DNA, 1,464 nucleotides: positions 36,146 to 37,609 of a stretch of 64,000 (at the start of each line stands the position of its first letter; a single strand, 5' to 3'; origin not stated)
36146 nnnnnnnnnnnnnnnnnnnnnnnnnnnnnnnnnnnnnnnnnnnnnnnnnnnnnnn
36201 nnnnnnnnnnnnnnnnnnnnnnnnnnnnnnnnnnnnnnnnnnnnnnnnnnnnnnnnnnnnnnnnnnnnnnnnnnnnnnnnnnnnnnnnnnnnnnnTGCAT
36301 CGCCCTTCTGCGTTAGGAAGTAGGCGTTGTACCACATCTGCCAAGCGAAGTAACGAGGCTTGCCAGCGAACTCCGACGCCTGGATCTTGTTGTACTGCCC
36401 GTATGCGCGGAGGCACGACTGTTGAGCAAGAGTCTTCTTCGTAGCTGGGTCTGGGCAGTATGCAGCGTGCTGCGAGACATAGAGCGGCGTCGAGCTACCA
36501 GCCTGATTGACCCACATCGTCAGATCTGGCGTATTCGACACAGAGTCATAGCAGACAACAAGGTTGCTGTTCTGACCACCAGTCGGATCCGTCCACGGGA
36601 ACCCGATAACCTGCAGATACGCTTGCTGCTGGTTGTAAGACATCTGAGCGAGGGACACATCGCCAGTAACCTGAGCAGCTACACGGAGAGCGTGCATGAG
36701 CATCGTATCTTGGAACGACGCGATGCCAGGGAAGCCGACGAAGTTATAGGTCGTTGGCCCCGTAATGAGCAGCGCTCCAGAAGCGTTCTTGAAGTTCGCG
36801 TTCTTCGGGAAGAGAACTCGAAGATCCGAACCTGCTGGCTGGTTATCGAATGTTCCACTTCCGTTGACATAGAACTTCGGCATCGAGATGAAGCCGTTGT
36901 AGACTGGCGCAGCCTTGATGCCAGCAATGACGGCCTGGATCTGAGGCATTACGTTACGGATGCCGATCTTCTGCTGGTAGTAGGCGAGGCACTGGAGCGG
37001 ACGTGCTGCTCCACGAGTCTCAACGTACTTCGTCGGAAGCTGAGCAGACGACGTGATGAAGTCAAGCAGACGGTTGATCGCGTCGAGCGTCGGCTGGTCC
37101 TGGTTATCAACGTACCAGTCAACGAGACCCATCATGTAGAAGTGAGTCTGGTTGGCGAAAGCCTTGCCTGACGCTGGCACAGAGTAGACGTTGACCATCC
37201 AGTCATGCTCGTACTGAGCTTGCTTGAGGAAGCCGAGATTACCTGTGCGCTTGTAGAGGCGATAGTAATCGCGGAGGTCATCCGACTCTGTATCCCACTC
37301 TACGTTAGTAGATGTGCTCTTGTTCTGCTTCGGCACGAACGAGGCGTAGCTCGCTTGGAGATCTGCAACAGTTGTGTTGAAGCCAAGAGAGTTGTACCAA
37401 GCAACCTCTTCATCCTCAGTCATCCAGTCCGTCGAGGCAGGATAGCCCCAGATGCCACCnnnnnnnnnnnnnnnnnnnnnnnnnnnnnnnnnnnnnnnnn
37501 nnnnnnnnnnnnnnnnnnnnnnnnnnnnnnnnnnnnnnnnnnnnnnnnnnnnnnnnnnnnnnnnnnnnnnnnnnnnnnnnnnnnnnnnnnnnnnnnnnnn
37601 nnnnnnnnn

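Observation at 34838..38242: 1134-aa modular protein: three Pro-Thr linkers, Ig-like insert and C-terminal parallel beta-helix (depolymerase-type tailspike?)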

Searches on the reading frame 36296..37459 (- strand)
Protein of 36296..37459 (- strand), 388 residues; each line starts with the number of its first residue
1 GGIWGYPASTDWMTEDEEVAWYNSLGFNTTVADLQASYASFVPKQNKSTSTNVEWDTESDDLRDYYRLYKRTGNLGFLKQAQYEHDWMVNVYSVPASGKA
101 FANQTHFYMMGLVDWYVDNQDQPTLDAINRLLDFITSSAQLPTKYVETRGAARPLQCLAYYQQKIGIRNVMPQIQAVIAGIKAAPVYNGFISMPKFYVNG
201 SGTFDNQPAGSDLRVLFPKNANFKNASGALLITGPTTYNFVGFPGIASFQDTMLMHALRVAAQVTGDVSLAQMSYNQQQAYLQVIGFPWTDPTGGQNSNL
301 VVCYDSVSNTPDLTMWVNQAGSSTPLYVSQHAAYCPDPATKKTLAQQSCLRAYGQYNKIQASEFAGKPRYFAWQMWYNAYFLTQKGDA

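Call 11: search_solved_structures(query=window:36296-37459:-, max_evalue=10, show_alignments=2)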
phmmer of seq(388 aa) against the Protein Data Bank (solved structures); distinct sequences matched with E-value up to 10: 0.

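Call 13: search_protein_families(library=pfam, proteins=[window:36296-37459:-], max_evalue=10)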
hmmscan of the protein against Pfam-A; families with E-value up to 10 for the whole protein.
seq(388 aa): 0 families

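Call 14: find_homologous_proteins(query=window:36296-37459:-, max_evalue=0.001)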
Query seq(388 aa) (388 aa): 31 proteins with E <= 0.001 among 2512 candidates.
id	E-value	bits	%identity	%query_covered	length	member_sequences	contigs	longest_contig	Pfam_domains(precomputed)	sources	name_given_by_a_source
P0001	8.4e-165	567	66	96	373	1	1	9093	-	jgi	jgi:hypothetical protein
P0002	1.4e-163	563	66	96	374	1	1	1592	-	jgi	jgi:hypothetical protein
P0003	4.6e-138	479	56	98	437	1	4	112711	-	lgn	-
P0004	2.6e-137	476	58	96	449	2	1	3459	-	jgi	jgi:hypothetical protein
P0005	2.2e-134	467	58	96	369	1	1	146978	-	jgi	jgi:hypothetical protein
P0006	1.0e-119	418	51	98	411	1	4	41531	-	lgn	-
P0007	1.8e-112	395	52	98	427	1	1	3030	-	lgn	-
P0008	7.7e-109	383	52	96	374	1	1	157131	-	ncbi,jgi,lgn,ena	jgi:hypothetical protein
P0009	1.1e-107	379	51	98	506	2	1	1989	-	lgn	-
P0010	7.3e-103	363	48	98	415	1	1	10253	-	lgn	-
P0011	5.5e-99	350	49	96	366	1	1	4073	-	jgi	jgi:hypothetical protein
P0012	1.6e-98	349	48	96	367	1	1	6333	-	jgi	jgi:hypothetical protein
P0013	1.8e-97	345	48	96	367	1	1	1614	-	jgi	jgi:hypothetical protein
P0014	2.4e-97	345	49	96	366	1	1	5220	-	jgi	jgi:hypothetical protein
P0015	6.3e-97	343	47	97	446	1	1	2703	-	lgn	-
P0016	2.0e-96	342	48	96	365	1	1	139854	-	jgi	jgi:hypothetical protein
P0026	9.3e-81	290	42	99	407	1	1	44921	-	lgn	-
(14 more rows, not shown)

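Call 17: find_encoding_contigs(protein=P0005, flank=10000, max_places=3)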
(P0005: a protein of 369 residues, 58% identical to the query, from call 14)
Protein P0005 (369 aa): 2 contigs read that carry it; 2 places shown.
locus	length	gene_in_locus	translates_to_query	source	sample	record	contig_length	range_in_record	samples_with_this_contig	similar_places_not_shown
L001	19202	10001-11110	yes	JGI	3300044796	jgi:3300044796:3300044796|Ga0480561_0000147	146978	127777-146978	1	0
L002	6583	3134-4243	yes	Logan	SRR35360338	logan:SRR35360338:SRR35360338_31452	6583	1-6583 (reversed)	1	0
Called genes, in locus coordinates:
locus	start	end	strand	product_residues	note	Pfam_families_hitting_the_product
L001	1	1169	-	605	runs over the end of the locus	-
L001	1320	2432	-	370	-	PF02985:HEAT (faint), PF13646:HEAT_2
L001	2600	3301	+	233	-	PF02557:VanY (weak), PF01471:PG_binding_1, PF09374:PG_binding_3 (faint)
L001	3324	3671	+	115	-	-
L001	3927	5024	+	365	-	PF13472:Lipase_GDSL_2 (weak)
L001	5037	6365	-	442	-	PF12708:Pect-lyase_RHGA_epim, PF00295:Glyco_hydro_28, PF05048:NosD (faint), PF13229:Beta_helix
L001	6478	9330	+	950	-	PF00069:Pkinase, PF07714:PK_Tyr_Ser-Thr, PF25174:Beta-prop_THOC3, PF23414:Beta-prop_EML_2, PF24807:WD40_CDC20-Fz, PF24814:WD40_Prp19, PF25173:Beta-prop_WDR3_1st, PF23381:Beta-prop_IFT122_1st, +54 more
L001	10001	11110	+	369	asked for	-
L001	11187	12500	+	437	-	-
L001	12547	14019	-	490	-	PF13487:HD_5 (weak)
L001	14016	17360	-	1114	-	PF13428:TPR_14 (faint), PF13432:TPR_16 (faint), PF14559:TPR_19 (faint), PF13431:TPR_17 (faint), PF07719:TPR_2 (faint), PF00515:TPR_1 (faint), PF13181:TPR_8 (faint), PF13414:TPR_11 (faint)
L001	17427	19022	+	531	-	-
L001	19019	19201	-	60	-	?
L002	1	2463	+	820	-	?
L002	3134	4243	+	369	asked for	-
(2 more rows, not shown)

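Call 27: find_encoding_contigs(protein=P0003, flank=10000, max_places=3)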
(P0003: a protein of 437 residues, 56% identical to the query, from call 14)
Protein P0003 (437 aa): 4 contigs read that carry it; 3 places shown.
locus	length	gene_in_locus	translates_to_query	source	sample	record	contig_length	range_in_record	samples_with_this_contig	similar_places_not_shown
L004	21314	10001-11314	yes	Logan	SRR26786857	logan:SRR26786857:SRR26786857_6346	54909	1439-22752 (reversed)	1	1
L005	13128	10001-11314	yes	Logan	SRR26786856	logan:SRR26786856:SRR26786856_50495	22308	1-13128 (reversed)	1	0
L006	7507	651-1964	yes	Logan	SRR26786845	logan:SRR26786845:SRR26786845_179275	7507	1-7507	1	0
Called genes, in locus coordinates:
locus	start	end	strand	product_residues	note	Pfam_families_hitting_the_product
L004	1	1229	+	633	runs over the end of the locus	PF01555:N6_N4_Mtase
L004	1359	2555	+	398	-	PF12917:YfbR-like (weak)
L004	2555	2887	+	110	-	-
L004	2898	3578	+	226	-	PF22769:DCD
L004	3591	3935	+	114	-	PF26760:Lockin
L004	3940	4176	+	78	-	-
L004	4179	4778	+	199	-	-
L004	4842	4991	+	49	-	-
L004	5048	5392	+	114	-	-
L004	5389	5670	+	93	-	-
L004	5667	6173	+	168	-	-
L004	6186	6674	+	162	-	-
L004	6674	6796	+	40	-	-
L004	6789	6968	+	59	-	-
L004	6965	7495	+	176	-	-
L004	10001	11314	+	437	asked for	-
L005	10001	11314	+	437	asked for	-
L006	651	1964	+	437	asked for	-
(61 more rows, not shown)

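Call 29: find_related_loci(query=A2, collection=viral_contigs, flank=10000)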
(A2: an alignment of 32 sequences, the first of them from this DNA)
Query A2 (388 aa) in viral_contigs; peptide patterns used: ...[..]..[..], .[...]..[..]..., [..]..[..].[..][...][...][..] (x = any residue, [..] = any of these).
53 stretches matched a pattern; 2 encode a relative of the query (tblastn E <= 1e-3); 1 distinct loci.
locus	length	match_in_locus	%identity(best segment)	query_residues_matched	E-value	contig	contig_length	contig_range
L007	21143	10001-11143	52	6-385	4e-119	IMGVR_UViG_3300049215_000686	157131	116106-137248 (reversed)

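Call 31: find_related_loci(query=A2, collection=genome_contigs, flank=10000)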
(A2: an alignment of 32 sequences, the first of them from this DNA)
Query A2 (388 aa) in genome_contigs; peptide patterns used: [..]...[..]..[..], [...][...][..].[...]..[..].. (x = any residue, [..] = any of these).
29 stretches matched a pattern, but none encodes a relative of the query by tblastn (E <= 1e-3).

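Call 35: predict_structure(alignment_id=A2)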
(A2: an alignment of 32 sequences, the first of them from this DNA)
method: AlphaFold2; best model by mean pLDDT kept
length: 388 residues; sequences in the alignment: 32
mean_pLDDT: 90.6   pTM: 0.90
mean pLDDT of the five models: 90.6, 90.1, 89.2, 89.1, 89.0
residues with pLDDT >= 90: 296; 70-90: 63; 50-70: 21; < 50: 8
segments of 3 or more residues with pLDDT < 50: 1-6
pLDDT, mean of each block of 10 residues (from residue 1): 41 91 97 97 95 89 95 96 98 87 92 97 98 82 72 95 97 94 94 71 87 97 96 94 90 94 96 97 95 90 93 93 88 94 96 93 96 92 72
secondary structure, 60 per line:
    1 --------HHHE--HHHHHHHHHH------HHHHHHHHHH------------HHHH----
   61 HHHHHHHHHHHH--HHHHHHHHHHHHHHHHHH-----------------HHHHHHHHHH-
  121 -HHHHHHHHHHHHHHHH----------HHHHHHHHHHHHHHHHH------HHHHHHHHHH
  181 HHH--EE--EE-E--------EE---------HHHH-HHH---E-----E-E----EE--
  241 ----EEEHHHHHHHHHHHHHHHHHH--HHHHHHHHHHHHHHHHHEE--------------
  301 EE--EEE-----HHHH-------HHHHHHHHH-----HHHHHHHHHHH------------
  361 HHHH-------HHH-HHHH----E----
elements in order: H15-24 H31-40 H53-56 H61-72 H75-92 H110-119 H122-137 H148-164 H171-183 H213-216 E245-247 H248-265 H268-284 E305-307 H313-316 H324-332 H338-348 H361-364 H376-379

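Call 46: search_solved_structures(query=A2, max_evalue=10, show_alignments=3)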
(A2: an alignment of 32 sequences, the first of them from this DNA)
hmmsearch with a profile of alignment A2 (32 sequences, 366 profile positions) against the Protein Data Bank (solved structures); distinct sequences matched with E-value up to 10: 0.

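Call 58: find_encoding_contigs(protein=P0001, flank=10000, max_places=3)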
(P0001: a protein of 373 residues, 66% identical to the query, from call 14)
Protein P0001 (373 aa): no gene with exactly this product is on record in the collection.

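Call 60: find_related_loci(query=A2, collection=metagenome_contigs, flank=10000)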
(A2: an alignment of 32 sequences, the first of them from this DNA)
Query A2 (388 aa) in metagenome_contigs; peptide patterns used: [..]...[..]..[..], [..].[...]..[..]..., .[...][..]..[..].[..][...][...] (x = any residue, [..] = any of these).
429 stretches matched a pattern; 4 encode a relative of the query (tblastn E <= 1e-3); 4 distinct loci.
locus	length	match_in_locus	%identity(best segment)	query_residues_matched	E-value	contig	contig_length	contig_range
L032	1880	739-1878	100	1-380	0e+0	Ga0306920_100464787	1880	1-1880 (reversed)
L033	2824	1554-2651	44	7-385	5e-96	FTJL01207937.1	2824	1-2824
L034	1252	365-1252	43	5-309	2e-81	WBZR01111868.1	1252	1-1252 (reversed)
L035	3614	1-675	36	152-385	8e-39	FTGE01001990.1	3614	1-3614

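Call 67: fold_search(model_id=the predicted structure, library=viral)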
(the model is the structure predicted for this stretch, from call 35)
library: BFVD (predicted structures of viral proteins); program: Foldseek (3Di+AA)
matches with E <= 10: 167; with E <= 0.001: 0
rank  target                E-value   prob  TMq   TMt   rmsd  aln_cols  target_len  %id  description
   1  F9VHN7                4.7e-03  1.00  0.39  0.27   8.0       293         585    9  (no name in the UniProt tables at hand)
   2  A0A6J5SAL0            7.0e-03  0.94  0.36  0.33   9.3       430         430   11  Uncharacterized protein [uncultured Caudovirales phage]
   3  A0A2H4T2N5            3.2e-02  0.92  0.37  0.25   9.9       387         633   10  Uncharacterized protein [Tomelloso virus]
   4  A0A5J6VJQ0            8.8e-02  0.90  0.44  0.48   9.0       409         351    7  glucan 1,4-alpha-glucosidase [Megaviridae environmental sample]
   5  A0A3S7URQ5            8.8e-02  0.85  0.42  0.34  10.5       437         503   10  (no name in the UniProt tables at hand)
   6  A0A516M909            3.5e-01  0.06  0.14  0.08  20.2       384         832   10  (no name in the UniProt tables at hand)
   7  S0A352                5.2e-01  0.16  0.30  0.17  15.6       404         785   10  Structural protein [Cellulophaga phage phi18:3]
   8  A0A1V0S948            5.2e-01  0.10  0.15  0.14  18.1       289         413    8  TPR repeat protein [Catovirus CTV1]
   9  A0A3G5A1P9            6.4e-01  0.21  0.25  0.27  13.1       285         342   11  Glycogen debranching enzyme alpha-1,6-glucosidase [Harvfovirus sp.]
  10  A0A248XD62            7.1e-01  0.07  0.14  0.06  16.2       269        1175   15  Tail fiber protein [Klebsiella phage YMC16/01/N133_KPN_BP]
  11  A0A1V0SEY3            8.6e-01  0.03  0.11  0.08  17.3       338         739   10  Ankyrin repeat protein [Hokovirus HKV1]
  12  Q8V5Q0                9.6e-01  0.07  0.14  0.08  14.4       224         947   14  ORF133 [Helicoverpa zea single nucleopolyhedrovirus]
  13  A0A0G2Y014            1.1e+00  0.04  0.10  0.14  16.7       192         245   10  Uncharacterized protein [Acanthamoeba polyphaga mimivirus]
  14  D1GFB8                1.2e+00  0.20  0.18  0.07  11.0       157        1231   12  Putative end-filament protein [Betafusellovirus yellowstonense]
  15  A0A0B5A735            1.2e+00  0.12  0.33  0.26  11.2       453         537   10  (no name in the UniProt tables at hand)
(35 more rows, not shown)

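Call 76: search_protein_families(library=pfam, alignment_id=A2, max_evalue=5)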
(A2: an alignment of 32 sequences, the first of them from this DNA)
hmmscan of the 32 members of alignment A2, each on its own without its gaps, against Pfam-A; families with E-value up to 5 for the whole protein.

A. member 1, seq(388 aa): 0 families

B. families by the number of members that match (of 32 scanned): 8 families
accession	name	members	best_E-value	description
PF07944.18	Beta-AFase-like_GH127_cat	7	0.0018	Beta-L-arabinofuranosidase, GH127 catalytic domain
PF21827.1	New_glue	1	0.00071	New glue protein family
PF04989.18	RMNT_CmcI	1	0.012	Rhamnosyl O-methyltransferase/CmcI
PF24285.1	DUF7473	1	0.038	Family of unknown function (DUF7473)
PF21232.3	Yme1-like_N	1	0.062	Yme1-like, N-terminal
PF07470.19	Glyco_hydro_88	1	0.077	Glycosyl Hydrolase Family 88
PF12651.13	RHH_3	1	0.12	Ribbon-helix-helix domain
PF18263.7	MCM6_C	1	0.22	MCM6 C-terminal winged-helix domain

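Call 86: find_encoding_contigs(protein=P0006, flank=10000, max_places=1)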
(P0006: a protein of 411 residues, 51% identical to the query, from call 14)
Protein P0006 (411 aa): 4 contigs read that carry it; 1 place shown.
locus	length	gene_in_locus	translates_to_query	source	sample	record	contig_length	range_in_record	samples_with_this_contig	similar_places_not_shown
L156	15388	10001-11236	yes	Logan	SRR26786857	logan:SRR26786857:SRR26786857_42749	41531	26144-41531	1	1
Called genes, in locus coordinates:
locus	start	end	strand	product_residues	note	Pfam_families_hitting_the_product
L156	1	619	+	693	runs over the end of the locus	-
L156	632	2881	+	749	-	-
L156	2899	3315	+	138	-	-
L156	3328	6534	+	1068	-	-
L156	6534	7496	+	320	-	PF21068:ATPgraspMvdD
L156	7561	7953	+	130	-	-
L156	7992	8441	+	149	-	-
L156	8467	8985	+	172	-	-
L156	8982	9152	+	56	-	-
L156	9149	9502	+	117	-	-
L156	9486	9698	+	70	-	-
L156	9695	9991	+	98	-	-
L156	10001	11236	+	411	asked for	-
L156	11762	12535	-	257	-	-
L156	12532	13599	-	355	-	PF03781:FGE-sulfatase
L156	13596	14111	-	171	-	-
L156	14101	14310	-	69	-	-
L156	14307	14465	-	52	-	-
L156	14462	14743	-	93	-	-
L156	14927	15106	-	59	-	-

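Call 87: find_encoding_contigs(protein=P0026, flank=10000, max_places=1)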
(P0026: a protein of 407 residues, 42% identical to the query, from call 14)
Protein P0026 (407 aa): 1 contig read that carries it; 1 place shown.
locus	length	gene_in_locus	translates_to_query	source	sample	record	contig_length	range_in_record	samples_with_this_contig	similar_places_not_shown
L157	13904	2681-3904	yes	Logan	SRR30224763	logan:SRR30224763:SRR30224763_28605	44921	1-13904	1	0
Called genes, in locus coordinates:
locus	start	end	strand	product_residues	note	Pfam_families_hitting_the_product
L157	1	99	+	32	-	?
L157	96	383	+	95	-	-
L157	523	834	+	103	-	-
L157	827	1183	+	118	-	-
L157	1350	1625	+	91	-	-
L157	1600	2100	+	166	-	-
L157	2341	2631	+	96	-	-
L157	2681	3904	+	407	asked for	-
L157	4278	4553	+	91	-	-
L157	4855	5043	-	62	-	PF13411:MerR_1, PF00376:MerR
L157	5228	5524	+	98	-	-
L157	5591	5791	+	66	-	-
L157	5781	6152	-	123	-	-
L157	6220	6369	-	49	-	-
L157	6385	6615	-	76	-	-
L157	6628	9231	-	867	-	-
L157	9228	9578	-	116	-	-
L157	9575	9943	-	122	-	-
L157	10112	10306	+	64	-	-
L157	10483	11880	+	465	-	PF00176:SNF2-rel_dom, PF04851:ResIII, PF00271:Helicase_C (weak)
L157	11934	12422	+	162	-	PF23984:DUF7307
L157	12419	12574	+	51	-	-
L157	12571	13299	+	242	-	PF23977:Pam3_Gp34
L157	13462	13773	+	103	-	-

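Call 88: search_protein_families(library=phrogs, proteins=[L156:632-2881:+, L156:3328-6534:+, L156:6534-7496:+, L156:7992-8441:+, L156:8467-8985:+, L156:9149-9502:+, L156:9695-9991:+, L157:1600-2100:+, L157:2341-2631:+, L157:827-1183:+], max_evalue=0.01)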
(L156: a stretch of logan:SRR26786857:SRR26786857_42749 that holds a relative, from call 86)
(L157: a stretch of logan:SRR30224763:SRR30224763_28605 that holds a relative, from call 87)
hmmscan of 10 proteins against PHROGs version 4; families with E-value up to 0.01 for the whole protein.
L156:632-2881:+ (749 aa): 0 families

L156:3328-6534:+ (1068 aa): 0 families

L156:6534-7496:+ (320 aa): 1 family
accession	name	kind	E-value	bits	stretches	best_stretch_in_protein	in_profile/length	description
phrog_2599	-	moron, auxiliary metabolic gene and host takeover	4.7e-14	53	1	124-301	120-294/708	ribosomal protein S6 glutaminyl transferase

L156:7992-8441:+ (149 aa): 0 families

L156:8467-8985:+ (172 aa): 0 families

L156:9149-9502:+ (117 aa): 0 families

L156:9695-9991:+ (98 aa): 0 families

L157:1600-2100:+ (166 aa): 0 families

L157:2341-2631:+ (96 aa): 0 families

L157:827-1183:+ (118 aa): 0 families
